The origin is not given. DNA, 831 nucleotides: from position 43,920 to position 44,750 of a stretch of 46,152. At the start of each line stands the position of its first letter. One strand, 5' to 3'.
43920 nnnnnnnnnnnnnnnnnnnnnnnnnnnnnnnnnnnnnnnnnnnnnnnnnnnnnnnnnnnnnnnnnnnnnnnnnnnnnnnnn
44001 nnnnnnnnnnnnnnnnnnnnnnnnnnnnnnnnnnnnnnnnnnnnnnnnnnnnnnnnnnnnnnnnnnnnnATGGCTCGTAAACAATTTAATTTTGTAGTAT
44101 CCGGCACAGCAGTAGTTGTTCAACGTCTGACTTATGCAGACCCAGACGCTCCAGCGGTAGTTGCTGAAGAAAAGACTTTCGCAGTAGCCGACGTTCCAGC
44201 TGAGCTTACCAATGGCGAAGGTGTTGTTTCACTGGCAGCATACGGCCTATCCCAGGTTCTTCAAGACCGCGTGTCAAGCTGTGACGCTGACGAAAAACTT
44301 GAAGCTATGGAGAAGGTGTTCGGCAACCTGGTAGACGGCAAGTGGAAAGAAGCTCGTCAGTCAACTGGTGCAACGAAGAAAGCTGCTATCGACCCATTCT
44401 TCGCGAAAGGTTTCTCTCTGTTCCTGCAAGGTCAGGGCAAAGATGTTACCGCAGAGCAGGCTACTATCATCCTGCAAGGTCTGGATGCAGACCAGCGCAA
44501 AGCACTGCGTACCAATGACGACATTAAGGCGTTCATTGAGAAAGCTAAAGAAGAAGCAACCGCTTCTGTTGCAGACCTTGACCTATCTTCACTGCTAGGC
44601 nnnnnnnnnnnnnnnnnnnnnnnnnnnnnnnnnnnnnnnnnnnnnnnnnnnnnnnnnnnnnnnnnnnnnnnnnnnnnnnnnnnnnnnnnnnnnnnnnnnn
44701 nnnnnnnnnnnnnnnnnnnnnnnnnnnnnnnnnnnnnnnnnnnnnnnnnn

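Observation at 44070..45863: Diverged paralogue pair of unknown function, each its own terminated unit, wedged between the origin-like element and the genome junction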

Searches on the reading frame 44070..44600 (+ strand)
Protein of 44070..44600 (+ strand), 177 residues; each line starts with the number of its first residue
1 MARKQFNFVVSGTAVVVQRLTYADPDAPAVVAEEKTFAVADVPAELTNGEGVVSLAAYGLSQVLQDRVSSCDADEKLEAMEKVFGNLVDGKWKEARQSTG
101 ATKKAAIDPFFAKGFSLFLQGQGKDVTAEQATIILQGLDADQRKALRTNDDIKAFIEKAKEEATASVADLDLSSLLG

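Call 6: search_protein_families(library=pfam, proteins=[window:44070-44600:+], max_evalue=1)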
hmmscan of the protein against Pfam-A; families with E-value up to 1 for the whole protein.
window:44070-44600:+ (177 aa): 2 families
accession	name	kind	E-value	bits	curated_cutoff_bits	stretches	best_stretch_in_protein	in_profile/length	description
PF05946.17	TcpA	-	0.0029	18.2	25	1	102-171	9-78/130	Toxin-coregulated pilus subunit TcpA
PF12900.13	Pyridox_ox_2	-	0.13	12.7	27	1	61-101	80-125/140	Pyridoxamine 5'-phosphate oxidase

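Call 7: search_protein_families(library=phrogs, proteins=[window:44070-44600:+], max_evalue=0.01)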
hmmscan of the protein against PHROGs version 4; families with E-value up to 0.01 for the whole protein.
window:44070-44600:+ (177 aa): 1 family
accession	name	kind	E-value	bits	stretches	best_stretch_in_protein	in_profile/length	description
phrog_28928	-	unknown function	5.9e-58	196.8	1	1-176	1-198/199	-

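Call 9: search_dna_similar(query=window:44070-44600:+, collection=phages, mode=protein, max_rows=40, max_evalue=0.001)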
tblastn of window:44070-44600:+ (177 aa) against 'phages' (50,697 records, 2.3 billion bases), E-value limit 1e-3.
Records with a match: 1; places in all: 2; records where one place covers at least 80% of the query: 1.
Best place of each record, by identity: 60-80% 1.
By first word of the organism name: Vibrio 1.
By host as written in the record: Vibrio splendidus 1.
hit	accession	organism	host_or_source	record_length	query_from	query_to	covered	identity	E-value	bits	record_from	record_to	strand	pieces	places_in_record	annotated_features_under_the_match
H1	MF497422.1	Vibrio phage vB_VspS_VS-ABTNL-3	Vibrio splendidus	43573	1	157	89%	65.0%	3e-53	187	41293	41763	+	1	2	hypothetical protein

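Call 10: get_annotated_region(hit=H1, flank=5000)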
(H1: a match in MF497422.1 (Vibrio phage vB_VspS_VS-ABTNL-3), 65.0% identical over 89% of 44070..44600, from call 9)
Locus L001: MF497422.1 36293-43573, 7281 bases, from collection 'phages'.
description: Vibrio phage vB_VspS_VS-ABTNL-3, complete genome.
organism: Vibrio phage vB_VspS_VS-ABTNL-3 (NCBI taxid 2026084)
taxonomy: Viruses; Duplodnaviria; Heunggongvirae; Uroviricota; Caudoviricetes
host: Vibrio splendidus; source: -; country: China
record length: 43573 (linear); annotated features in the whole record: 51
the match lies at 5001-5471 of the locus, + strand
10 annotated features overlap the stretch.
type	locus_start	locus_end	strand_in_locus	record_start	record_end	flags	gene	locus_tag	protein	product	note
CDS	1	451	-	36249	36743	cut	-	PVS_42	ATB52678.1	hypothetical protein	PhiVS42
CDS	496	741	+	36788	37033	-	-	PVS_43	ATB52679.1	hypothetical protein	PhiVS43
CDS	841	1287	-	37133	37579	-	-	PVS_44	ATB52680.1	hypothetical protein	PhiVS44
CDS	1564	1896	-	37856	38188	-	-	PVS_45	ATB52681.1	hypothetical protein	PhiVS45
CDS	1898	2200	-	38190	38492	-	-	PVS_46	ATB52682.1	hypothetical protein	PhiVS46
CDS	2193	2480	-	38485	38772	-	-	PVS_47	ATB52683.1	hypothetical protein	PhiVS47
CDS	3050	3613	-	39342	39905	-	-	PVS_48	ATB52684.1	hypothetical protein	PhiVS48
CDS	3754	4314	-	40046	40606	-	-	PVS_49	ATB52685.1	hypothetical protein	PhiVS49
CDS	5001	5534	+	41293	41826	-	-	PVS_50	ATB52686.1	hypothetical protein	PhiVS50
CDS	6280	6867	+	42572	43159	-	-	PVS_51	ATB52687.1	hypothetical protein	PhiVS51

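Call 11: find_homologous_proteins(query=window:44070-44600:+)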
Query window:44070-44600:+ (177 aa): 22 proteins with E <= 0.001 among 244 candidates.
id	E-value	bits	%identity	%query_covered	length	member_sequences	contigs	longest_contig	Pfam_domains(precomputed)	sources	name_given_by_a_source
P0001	1.7e-105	367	100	100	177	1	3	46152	-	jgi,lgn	jgi:hypothetical protein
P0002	3.4e-95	334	90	100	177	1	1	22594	-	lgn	-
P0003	6.7e-95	333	89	100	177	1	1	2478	-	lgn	-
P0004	7.8e-85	300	81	100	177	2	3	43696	-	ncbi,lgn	-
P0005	1.8e-80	286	77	100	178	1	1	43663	-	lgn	-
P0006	5.3e-67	242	67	100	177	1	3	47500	-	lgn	-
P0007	1.3e-64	235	66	100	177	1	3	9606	-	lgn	-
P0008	2.0e-64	234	63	100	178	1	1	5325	-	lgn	-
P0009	1.5e-60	221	65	99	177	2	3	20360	-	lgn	-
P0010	3.9e-60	220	61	100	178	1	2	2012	-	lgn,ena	-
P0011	1.7e-59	218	63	100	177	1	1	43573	-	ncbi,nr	ncbi:hypothetical protein PVS_50 [Vibrio phage vB_VspS_VS-ABTNL-3]|nr:hypothetical protein PVS_50 [V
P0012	2.8e-59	217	61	99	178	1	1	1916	-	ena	-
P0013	2.0e-58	215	58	100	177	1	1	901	-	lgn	-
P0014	7.6e-58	213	62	99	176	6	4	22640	-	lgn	-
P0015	1.2e-57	212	60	99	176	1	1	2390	-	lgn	-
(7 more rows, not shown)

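Call 19: search_solved_structures(query=A1, max_evalue=10)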
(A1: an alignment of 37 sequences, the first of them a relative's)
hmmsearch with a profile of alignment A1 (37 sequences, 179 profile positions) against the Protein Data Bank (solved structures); distinct sequences matched with E-value up to 10: 0.

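Call 24: find_encoding_contigs(protein=P0004, flank=10000, max_places=4)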
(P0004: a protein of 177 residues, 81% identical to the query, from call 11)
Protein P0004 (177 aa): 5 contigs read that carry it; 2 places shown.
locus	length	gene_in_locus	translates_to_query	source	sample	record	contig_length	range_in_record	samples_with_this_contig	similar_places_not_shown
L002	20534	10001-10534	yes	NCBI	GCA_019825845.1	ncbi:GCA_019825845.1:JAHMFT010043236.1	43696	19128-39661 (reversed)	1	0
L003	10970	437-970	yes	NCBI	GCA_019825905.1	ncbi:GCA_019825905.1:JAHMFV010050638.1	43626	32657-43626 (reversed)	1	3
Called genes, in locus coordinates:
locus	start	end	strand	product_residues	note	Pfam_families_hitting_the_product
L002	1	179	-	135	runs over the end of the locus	-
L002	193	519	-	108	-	-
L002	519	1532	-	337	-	-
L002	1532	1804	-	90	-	-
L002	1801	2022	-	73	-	-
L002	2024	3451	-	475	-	PF00580:UvrD-helicase, PF13245:AAA_19, PF13604:AAA_30 (faint), PF01443:Viral_helicase1 (faint), PF13361:UvrD_C, PF13538:UvrD_C_2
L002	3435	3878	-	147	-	-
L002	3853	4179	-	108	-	-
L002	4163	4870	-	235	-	-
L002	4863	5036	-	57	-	-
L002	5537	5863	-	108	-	-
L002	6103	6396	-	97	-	-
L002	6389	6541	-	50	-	-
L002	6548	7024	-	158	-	-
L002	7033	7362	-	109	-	-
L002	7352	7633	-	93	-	-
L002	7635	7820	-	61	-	-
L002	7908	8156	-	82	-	-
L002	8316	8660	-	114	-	-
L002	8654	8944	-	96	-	-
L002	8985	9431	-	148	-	-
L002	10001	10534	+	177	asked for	-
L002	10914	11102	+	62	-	-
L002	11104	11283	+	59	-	-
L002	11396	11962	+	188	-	-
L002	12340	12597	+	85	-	-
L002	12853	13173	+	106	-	-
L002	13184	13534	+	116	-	-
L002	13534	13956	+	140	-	-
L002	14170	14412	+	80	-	-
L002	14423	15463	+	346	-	-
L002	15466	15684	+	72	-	-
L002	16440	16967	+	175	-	-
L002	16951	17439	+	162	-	-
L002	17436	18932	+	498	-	-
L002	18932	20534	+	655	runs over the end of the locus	PF23899:SU10_portal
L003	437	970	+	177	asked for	-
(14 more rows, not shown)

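Call 25: find_encoding_contigs(protein=P0006, flank=10000, max_places=4)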
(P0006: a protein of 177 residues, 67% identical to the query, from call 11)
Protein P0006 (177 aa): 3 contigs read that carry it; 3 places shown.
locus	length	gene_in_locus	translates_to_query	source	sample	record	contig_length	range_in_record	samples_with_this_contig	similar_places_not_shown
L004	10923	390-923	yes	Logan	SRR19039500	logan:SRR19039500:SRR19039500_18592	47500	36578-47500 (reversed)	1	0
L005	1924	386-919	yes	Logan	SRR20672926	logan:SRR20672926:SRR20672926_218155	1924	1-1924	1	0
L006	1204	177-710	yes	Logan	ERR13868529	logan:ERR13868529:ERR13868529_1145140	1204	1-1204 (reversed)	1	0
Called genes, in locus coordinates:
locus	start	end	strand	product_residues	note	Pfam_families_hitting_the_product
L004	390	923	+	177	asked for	-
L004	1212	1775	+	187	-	-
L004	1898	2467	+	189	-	-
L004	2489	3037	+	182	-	-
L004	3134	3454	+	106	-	-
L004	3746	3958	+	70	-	-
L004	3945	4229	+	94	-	-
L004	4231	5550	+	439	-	-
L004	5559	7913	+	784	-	-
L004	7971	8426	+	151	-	-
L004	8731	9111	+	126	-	-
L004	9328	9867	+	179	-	-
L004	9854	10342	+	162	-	-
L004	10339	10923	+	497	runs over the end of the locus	-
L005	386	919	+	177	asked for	-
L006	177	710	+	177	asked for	-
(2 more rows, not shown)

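Call 26: predict_structure(alignment_id=A1)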
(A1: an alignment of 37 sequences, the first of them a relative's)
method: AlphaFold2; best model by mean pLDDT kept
length: 177 residues; sequences in the alignment: 37
mean_pLDDT: 86.0   pTM: 0.45
mean pLDDT of the five models: 86.0, 84.2, 82.9, 82.0, 81.0
residues with pLDDT >= 90: 93; 70-90: 64; 50-70: 14; < 50: 6
segments of 3 or more residues with pLDDT < 50: 97-102
pLDDT, mean of each block of 10 residues (from residue 1): 87 95 89 95 91 91 92 92 90 61 70 92 90 88 88 89 77 65
secondary structure, 60 per line:
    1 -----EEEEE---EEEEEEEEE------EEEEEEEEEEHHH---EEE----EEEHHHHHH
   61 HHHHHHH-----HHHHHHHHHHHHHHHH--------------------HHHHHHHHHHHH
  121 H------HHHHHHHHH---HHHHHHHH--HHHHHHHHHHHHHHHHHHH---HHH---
elements in order: E6-10 E14-22 E29-38 E45-47 E52-54 H55-67 H73-88 H109-121 H128-136 H140-147 H150-168

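Call 30: fold_search(model_id=the predicted structure, library=pdb)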
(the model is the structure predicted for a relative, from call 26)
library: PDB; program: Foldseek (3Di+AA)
matches with E <= 10: 651; with E <= 0.001: 0
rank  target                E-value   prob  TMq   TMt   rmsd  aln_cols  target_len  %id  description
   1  7qca_LM0              2.8e-01  0.14  0.10  0.14  18.2        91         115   18  Spraguea lophii ribosome (released 2022-11-30)
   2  3jcg_B                2.9e-01  0.05  0.12  0.08  23.4       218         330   10  Cryo-EM structure of the magnesium channel CorA in the magnesium-free, asymmetric open state I (released 2016-02-17)
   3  2r9a_A                3.3e-01  0.06  0.12  0.10  28.3       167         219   11  Crystal structure of human XLF (released 2008-01-01)
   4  1tr8_A                4.0e-01  0.28  0.16  0.27  13.7        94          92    7  Crystal Structure of archaeal Nascent Polypeptide-associated Complex (aeNAC) (released 2005-02-01)
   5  7lsy_H                4.0e-01  0.07  0.12  0.10  26.6       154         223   13  NHEJ Short-range synaptic complex (released 2021-04-14)
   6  9cku_F                5.1e-01  0.15  0.18  0.13  18.4       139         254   12  Complex of M. smegmatis Dop with M. tuberculosis CoaX and Pup91 (released 2024-11-13)
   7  2y22_C                5.4e-01  0.54  0.16  0.34  10.2        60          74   15  Human AlphaB-crystallin Domain (residues 67-157) (released 2011-03-02)
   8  4jut_D                5.7e-01  0.60  0.16  0.31  10.2        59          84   22  Crystal structure of a mutant fragment of Human HSPB6 (released 2014-02-05)
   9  2wj7_A                5.7e-01  0.47  0.16  0.30  10.4        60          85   15  human alphaB crystallin (released 2009-08-11)
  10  2wj7_D                5.7e-01  0.44  0.16  0.35  10.5        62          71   14  human alphaB crystallin (released 2009-08-11)
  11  2qm4_C                6.1e-01  0.04  0.11  0.09  26.7       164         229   10  Crystal structure of human XLF/Cernunnos, a non-homologous end-joining factor (released 2007-12-11)
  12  4jut_A                6.9e-01  0.47  0.16  0.31  10.3        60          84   20  Crystal structure of a mutant fragment of Human HSPB6 (released 2014-02-05)
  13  4jus_B                6.9e-01  0.47  0.16  0.30  10.4        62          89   16  Crystal structure of a fragment of Human HSPB6 (released 2014-02-05)
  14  2r9a_B                6.9e-01  0.06  0.13  0.11  26.3       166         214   11  Crystal structure of human XLF (released 2008-01-01)
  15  2y22_F                7.3e-01  0.44  0.16  0.34  10.2        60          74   15  Human AlphaB-crystallin Domain (residues 67-157) (released 2011-03-02)
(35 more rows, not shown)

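Call 31: fold_search(model_id=the predicted structure, library=viral)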
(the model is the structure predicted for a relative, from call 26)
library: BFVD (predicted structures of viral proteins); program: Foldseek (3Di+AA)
matches with E <= 10: 977; with E <= 0.001: 4
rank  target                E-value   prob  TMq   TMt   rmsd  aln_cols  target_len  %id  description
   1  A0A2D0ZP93            4.3e-22  1.00  0.49  0.49  11.6       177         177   63  (no name in the UniProt tables at hand)
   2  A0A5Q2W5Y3            3.2e-11  1.00  0.47  0.46  11.8       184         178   30  (no name in the UniProt tables at hand)
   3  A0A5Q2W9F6            9.0e-07  1.00  0.42  0.43  14.8       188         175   20  (no name in the UniProt tables at hand)
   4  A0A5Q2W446            3.0e-05  1.00  0.26  0.24  17.2       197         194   19  (no name in the UniProt tables at hand)
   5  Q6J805                8.1e-03  0.35  0.14  0.17  21.1       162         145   17  Pas26 [Actinoplanes phage phiAsp2]
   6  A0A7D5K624            3.9e-02  0.33  0.18  0.17  24.2       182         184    9  (no name in the UniProt tables at hand)
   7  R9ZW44                4.2e-02  0.85  0.20  0.38  10.1        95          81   12  Uncharacterized protein [Cellulophaga phage phi19:1]
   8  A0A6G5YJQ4            4.4e-02  0.63  0.20  0.31   9.2       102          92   20  (no name in the UniProt tables at hand)
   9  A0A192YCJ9            6.4e-02  0.94  0.21  0.39   7.9        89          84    8  DUF5405 domain-containing protein [Morganella phage vB_MmoM_MP1]
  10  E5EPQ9                7.2e-02  0.54  0.18  0.21  17.6       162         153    9  Uncharacterized protein [Acinetobacter phage Acj9]
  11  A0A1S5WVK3            7.7e-02  0.23  0.15  0.21  15.2       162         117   10  (no name in the UniProt tables at hand)
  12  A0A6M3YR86            8.7e-02  0.69  0.20  0.30  10.1        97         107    5  (no name in the UniProt tables at hand)
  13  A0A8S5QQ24            8.7e-02  0.47  0.19  0.30   9.8        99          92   11  Uncharacterized protein [Siphoviridae sp. ctRCE13]
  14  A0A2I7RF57            8.7e-02  0.33  0.14  0.22  10.9        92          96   15  (no name in the UniProt tables at hand)
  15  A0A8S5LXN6            9.2e-02  0.18  0.17  0.07  28.6       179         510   11  Uncharacterized protein [CrAss-like virus sp. ctRQZ5]
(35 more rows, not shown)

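Call 32: search_protein_representatives(alignment_id=A1)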
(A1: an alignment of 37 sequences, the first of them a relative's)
Query: 37 sequences, 179 profile positions. Proteins with E-value up to 0.001 (for the whole library): 357; up to 1e-10: 127; up to 1e-30: 25. The best 150 are listed.
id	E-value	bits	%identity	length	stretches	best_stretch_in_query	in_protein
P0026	4.8e-65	235.1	-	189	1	3-179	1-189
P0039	2.4e-64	232.8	-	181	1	1-179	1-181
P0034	3.3e-61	222.6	-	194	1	3-179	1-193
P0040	1.2e-58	214.3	-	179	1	3-179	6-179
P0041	6.7e-57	208.6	-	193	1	3-179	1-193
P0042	1.8e-55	204.0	-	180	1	1-178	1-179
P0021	3.0e-54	200.0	-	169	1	3-178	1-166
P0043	9.4e-54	198.3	-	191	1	3-178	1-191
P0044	1.7e-50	187.7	-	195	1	3-178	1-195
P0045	3.0e-50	186.9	-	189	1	3-178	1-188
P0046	6.2e-50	185.9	-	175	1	2-172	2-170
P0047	3.3e-49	183.5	-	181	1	5-173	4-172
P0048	6.5e-48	179.3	-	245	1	2-179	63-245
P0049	1.0e-47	178.7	-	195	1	3-179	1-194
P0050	6.1e-47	176.1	-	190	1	3-178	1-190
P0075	1.0e-22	97.3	-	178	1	8-179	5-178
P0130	5.8e-13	65.5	-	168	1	19-178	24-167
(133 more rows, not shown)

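Call 35: search_protein_families(library=pfam, alignment_id=A2, max_evalue=0.01)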
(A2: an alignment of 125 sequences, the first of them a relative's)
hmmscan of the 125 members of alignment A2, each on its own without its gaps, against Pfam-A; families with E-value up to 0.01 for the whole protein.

A. member 1, P0001 (177 aa): 1 family
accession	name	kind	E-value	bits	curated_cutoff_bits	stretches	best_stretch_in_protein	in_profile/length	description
PF05946.17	TcpA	-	0.0029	18.2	25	0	102-171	9-78/130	Toxin-coregulated pilus subunit TcpA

B. families by the number of members that match (of 125 scanned): 10 families
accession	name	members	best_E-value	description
PF16763.10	Spidroin_N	1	0.00013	Major ampullate spidroin 1, spider silk protein 1, N-term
PF25590.1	DUF7936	1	0.00075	Domain of unknown function (DUF7936)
PF09954.14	DUF2188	1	0.00082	Uncharacterized protein conserved in bacteria (DUF2188)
PF05946.17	TcpA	1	0.0029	Toxin-coregulated pilus subunit TcpA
PF11589.14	DUF3244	1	0.003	Domain of unknown function (DUF3244)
PF17392.7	Urocanase_C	1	0.006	Urocanase C-terminal domain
PF17578.7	DUF5481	1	0.0088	Family of unknown function (DUF5481)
PF18798.6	LPD3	1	0.0094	Large polyvalent protein-associated domain 3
PF06791.18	TMP_2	1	0.0098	Prophage tail length tape measure protein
PF03981.17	Ubiq_cyt_C_chap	1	0.0099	Ubiquinol-cytochrome C chaperone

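Call 36: search_protein_families(library=phrogs, alignment_id=A2, max_evalue=0.001)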
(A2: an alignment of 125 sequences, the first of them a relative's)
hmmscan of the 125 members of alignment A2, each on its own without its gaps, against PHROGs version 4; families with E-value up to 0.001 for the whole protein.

A. member 1, P0001 (177 aa): 1 family
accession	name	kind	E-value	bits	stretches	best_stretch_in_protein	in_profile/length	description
phrog_28928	-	unknown function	5.9e-58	196.8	1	1-176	1-198/199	-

B. families by the number of members that match (of 125 scanned): 3 families
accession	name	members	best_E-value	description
phrog_28928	-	119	1.3e-88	-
phrog_24392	-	1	0.00078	-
phrog_16985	-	1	0.00079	-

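Call 37: search_solved_structures(query=A2, max_evalue=10)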
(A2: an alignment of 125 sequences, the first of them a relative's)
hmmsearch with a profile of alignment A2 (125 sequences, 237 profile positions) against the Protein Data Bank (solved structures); distinct sequences matched with E-value up to 10: 1.
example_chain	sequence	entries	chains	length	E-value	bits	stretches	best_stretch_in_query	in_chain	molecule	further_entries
10aw_A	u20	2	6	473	0.58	12.9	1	181-225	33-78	50 kDa outer membrane protein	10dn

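Call 39: find_related_loci(query=A1, collection=viral_contigs, flank=8000)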
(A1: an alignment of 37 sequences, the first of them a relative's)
Query A1 (177 aa) in viral_contigs; peptide patterns used: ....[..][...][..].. (x = any residue, [..] = any of these).
4 stretches matched a pattern; 3 encode a relative of the query (tblastn E <= 1e-3); 3 distinct loci.
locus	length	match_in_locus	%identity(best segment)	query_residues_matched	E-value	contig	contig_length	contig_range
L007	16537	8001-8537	53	1-176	3e-52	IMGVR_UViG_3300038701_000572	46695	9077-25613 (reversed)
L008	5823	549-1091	48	1-177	3e-47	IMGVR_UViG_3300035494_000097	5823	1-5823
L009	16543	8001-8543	48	1-177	2e-46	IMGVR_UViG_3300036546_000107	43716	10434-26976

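Call 41: find_homologous_proteins(query=A2, max_evalue=0.00001)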
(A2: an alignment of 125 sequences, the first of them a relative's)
Query A2 (125 sequences) (177 aa, profile of the alignment): 30 proteins with E <= 0.00001 among 8000 candidates.
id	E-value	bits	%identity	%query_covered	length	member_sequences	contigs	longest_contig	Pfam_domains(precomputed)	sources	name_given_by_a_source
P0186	5.7e-52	195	37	78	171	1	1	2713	-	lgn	-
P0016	4.6e-50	188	57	100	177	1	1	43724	-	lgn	-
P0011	5.2e-50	188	63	100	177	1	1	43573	-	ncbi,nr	ncbi:hypothetical protein PVS_50 [Vibrio phage vB_VspS_VS-ABTNL-3]|nr:hypothetical protein PVS_50 [V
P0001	7.8e-50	188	100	100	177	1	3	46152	-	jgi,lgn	jgi:hypothetical protein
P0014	9.1e-50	187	62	99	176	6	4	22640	-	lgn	-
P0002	2.1e-49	186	90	100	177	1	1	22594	-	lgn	-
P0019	3.7e-49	185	51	100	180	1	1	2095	-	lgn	-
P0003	5.3e-49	185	89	100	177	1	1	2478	-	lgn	-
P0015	6.0e-49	185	60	99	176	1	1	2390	-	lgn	-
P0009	6.5e-49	185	65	99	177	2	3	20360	-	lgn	-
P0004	2.0e-48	183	81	100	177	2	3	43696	-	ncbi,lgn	-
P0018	4.8e-48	182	53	100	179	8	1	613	-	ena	-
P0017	1.1e-47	181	60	100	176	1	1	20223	-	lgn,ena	-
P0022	2.3e-47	180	44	96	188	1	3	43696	-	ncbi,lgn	-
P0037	3.6e-47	179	60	100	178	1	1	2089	-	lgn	-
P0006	1.7e-45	174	67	100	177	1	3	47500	-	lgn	-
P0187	2.8e-40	156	34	59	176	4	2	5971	-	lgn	-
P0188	6.8e-40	155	29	61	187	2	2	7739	-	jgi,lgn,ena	-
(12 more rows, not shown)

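Call 44: search_dna_similar(query=P0075, collection=phages, mode=protein, max_evalue=0.01, max_rows=30)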
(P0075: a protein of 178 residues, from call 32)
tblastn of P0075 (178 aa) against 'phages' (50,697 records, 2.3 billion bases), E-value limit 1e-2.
Records with a match: 1; places in all: 2; records where one place covers at least 80% of the query: 0.
Best place of each record, by identity: <60% 1.
By first word of the organism name: Vibrio 1.
By host as written in the record: Vibrio splendidus 1.
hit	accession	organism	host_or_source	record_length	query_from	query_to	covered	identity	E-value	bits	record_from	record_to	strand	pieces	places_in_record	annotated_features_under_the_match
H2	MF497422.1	Vibrio phage vB_VspS_VS-ABTNL-3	Vibrio splendidus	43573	26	114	50%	43.8%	7e-8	57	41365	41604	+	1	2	hypothetical protein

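Call 46: find_encoding_contigs(protein=P0188, flank=8000, max_places=3)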
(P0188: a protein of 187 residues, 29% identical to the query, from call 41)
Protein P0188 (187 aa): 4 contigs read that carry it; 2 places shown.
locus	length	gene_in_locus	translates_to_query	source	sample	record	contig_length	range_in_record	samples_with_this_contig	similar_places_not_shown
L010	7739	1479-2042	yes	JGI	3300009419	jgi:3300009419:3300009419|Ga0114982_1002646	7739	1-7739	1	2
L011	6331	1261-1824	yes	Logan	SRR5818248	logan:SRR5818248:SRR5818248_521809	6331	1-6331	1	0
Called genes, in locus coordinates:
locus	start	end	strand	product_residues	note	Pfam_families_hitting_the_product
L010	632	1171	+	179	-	-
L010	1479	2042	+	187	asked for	-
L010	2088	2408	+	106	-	-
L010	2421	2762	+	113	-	-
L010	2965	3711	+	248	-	-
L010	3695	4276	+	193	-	-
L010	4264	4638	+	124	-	PF07087:DUF1353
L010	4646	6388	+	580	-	PF22530:Terminase-T7_RNaseH-like (faint)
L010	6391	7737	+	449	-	?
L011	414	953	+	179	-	-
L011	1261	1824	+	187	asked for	-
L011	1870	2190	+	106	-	-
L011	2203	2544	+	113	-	-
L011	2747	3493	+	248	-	-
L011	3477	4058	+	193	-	-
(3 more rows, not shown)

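Call 47: find_encoding_contigs(protein=P0187, flank=8000, max_places=3)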
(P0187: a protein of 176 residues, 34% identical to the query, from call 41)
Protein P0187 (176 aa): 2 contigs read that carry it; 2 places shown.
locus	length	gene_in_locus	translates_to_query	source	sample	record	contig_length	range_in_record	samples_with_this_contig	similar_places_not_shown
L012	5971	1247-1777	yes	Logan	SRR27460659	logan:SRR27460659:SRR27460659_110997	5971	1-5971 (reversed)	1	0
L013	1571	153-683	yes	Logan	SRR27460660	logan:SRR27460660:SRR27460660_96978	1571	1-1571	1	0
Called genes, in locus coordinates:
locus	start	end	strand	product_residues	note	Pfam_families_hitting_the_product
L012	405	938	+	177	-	-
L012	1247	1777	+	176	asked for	-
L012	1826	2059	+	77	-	-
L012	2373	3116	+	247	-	-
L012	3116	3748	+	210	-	-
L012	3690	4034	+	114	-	PF07087:DUF1353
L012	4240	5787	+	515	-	-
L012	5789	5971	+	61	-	?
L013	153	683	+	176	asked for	-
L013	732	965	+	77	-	-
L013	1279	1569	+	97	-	?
